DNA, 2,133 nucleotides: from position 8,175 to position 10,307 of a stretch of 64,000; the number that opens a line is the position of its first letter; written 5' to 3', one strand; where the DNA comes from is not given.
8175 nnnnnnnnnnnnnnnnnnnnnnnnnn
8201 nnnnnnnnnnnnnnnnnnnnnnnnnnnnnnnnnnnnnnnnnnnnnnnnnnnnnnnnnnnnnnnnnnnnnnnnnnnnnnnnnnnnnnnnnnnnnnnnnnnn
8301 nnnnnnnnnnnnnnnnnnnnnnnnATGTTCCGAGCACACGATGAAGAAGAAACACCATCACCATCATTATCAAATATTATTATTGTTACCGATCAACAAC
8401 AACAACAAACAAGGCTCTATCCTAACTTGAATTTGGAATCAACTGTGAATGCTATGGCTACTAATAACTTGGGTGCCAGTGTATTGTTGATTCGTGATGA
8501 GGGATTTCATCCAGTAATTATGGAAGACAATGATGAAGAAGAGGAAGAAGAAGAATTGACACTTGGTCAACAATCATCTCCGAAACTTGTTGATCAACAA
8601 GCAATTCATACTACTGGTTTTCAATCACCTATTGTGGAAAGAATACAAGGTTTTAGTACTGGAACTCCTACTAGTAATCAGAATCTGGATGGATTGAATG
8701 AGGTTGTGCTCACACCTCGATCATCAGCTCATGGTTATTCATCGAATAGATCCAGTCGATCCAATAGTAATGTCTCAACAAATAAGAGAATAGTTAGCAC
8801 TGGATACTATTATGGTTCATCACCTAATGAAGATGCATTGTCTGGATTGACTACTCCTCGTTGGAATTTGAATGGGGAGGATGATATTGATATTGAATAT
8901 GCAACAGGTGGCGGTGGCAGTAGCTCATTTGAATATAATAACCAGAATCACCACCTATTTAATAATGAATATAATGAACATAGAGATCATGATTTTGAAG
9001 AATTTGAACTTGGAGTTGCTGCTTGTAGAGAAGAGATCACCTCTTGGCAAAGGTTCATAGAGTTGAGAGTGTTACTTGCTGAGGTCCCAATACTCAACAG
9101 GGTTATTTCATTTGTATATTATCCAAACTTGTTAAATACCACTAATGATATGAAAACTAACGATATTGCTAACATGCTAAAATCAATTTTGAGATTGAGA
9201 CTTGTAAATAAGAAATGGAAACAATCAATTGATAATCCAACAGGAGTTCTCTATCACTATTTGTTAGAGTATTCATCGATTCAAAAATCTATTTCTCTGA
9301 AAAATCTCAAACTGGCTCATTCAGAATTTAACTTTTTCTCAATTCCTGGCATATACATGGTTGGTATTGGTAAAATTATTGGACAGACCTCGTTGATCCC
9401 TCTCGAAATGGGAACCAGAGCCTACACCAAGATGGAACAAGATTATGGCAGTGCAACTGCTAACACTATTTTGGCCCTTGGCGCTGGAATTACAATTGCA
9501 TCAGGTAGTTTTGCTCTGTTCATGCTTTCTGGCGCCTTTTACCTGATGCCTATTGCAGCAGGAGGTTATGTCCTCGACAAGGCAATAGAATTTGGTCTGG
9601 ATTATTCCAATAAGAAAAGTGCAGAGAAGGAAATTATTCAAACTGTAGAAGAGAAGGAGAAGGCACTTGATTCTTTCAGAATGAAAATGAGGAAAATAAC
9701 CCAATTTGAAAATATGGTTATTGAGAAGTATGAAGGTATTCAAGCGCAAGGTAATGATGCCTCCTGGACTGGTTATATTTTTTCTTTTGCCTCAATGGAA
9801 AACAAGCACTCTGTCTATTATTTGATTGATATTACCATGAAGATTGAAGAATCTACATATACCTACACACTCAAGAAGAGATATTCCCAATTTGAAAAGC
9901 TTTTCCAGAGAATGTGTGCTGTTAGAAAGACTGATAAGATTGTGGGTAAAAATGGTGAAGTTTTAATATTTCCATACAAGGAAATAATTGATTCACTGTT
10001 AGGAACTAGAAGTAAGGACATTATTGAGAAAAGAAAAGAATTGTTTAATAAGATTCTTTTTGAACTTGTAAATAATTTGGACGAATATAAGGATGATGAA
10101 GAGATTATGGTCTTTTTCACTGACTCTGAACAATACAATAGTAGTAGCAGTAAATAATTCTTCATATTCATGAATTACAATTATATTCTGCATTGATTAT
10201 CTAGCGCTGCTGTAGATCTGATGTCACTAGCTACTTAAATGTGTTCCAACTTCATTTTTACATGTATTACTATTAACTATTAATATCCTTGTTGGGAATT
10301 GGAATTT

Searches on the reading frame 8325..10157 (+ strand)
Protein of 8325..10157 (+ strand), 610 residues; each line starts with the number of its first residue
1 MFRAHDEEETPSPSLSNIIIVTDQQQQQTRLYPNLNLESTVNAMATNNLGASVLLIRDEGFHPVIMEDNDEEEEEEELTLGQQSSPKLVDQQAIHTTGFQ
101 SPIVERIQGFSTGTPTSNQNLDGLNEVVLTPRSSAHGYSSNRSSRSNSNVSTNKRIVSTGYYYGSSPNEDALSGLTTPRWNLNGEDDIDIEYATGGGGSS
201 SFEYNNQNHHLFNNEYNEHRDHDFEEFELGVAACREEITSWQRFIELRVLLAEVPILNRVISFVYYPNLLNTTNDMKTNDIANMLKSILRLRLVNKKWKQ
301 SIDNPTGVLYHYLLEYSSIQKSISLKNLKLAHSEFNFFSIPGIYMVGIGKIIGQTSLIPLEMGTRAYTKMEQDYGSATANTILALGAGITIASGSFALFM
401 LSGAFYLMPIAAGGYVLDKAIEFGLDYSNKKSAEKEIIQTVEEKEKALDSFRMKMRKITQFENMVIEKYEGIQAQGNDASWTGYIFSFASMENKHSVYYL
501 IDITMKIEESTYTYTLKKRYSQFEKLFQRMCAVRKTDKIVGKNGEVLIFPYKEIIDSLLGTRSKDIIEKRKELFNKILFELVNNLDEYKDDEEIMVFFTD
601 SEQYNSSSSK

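Call 10: list_cluster_members(proteins=[window:8325-10157:+, window:5762-7441:-, window:4431-5702:-, window:14164-15756:+, window:21672-23261:-, window:53803-55437:-, window:41391-42473:+, window:31499-32686:+, window:10513-11667:+, window:37108-38058:+])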
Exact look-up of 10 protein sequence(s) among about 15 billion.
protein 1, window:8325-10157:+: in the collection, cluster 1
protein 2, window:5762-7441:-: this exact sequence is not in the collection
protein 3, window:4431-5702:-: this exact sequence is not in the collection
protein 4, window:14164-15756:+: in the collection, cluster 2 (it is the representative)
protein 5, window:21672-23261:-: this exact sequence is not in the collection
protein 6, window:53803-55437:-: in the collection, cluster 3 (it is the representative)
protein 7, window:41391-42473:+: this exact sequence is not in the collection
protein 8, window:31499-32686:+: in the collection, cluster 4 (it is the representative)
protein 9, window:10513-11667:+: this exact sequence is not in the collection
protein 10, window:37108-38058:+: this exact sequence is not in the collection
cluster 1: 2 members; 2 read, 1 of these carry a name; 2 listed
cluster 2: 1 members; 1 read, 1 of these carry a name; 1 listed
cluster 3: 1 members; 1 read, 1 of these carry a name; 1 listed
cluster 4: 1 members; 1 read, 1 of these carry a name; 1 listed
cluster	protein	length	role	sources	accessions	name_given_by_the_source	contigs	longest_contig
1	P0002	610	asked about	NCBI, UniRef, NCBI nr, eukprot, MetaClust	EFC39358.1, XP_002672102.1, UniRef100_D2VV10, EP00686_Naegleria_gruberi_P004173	PX-domain-containing protein [Naegleria gruberi] | PX-domain-containing protein n=1 Tax=Naegleria gruberi TaxID=5762 RepID=D2VV10_NAEGR | XP_002672102.1 PX-domain-containing protein [Naegleria gruberi strain NEG-M]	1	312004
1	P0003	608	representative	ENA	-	-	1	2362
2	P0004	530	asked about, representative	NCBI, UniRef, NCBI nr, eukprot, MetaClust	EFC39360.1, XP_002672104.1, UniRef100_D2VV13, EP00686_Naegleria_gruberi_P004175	predicted protein [Naegleria gruberi] | Branchpoint-bridging protein n=1 Tax=Naegleria gruberi TaxID=5762 RepID=D2VV13_NAEGR | uncharacterized protein NAEGRDRAFT_52482 [Naegleria gruberi]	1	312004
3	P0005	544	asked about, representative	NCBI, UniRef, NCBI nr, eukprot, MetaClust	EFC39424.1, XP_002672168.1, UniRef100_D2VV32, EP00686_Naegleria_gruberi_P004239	predicted protein [Naegleria gruberi] | histidine kinase n=1 Tax=Naegleria gruberi TaxID=5762 RepID=D2VV32_NAEGR | uncharacterized protein NAEGRDRAFT_59295 [Naegleria gruberi]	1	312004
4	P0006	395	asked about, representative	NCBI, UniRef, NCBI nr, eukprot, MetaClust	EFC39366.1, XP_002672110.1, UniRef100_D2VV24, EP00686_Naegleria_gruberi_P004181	predicted protein [Naegleria gruberi] | Predicted protein n=1 Tax=Naegleria gruberi TaxID=5762 RepID=D2VV24_NAEGR | uncharacterized protein NAEGRDRAFT_72866 [Naegleria gruberi]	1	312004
